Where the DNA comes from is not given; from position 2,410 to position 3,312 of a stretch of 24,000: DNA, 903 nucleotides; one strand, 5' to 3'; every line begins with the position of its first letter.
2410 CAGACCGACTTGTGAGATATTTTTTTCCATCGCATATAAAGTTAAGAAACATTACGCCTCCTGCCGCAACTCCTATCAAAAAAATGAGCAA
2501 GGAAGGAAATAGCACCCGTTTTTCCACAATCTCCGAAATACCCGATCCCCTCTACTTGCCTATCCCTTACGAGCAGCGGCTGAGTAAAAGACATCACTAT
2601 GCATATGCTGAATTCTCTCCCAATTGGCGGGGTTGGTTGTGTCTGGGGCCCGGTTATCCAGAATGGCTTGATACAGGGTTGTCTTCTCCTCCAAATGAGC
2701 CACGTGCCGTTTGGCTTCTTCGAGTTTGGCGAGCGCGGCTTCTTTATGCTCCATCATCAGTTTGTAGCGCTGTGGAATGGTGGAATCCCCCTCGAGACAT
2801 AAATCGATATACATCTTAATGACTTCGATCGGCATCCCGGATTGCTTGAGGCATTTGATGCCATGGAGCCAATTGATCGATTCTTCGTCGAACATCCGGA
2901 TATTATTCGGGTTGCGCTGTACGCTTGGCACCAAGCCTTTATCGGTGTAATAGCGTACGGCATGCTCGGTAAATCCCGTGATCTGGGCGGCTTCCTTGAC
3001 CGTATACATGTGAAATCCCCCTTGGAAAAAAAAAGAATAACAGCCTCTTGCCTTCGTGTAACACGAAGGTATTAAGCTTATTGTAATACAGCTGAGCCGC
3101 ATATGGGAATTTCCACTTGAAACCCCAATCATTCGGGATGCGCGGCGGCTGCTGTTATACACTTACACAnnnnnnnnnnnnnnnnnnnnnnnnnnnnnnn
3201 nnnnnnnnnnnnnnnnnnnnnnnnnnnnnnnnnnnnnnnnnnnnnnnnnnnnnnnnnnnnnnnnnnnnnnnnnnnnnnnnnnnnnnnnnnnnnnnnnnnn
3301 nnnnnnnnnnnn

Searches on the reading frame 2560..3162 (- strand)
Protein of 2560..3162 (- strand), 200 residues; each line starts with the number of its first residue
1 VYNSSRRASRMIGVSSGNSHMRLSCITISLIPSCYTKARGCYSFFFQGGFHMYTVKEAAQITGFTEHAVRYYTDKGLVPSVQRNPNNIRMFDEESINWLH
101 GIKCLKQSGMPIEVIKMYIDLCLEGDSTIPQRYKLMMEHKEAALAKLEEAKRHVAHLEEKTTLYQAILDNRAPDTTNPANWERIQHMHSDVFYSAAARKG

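Call 74: search_protein_families(library=pfam, proteins=[window:2560-3162:-], max_evalue=0.00001)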
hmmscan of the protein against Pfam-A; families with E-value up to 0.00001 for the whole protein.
window:2560-3162:- (200 aa): 2 families
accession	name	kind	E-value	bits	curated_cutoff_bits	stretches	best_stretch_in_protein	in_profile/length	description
PF13411.12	MerR_1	-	3.7e-18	65.8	21.6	1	53-120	1-67/69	MerR HTH family regulatory protein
PF00376.29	MerR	-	7.1e-10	39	28.2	1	54-91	1-38/38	MerR family regulatory protein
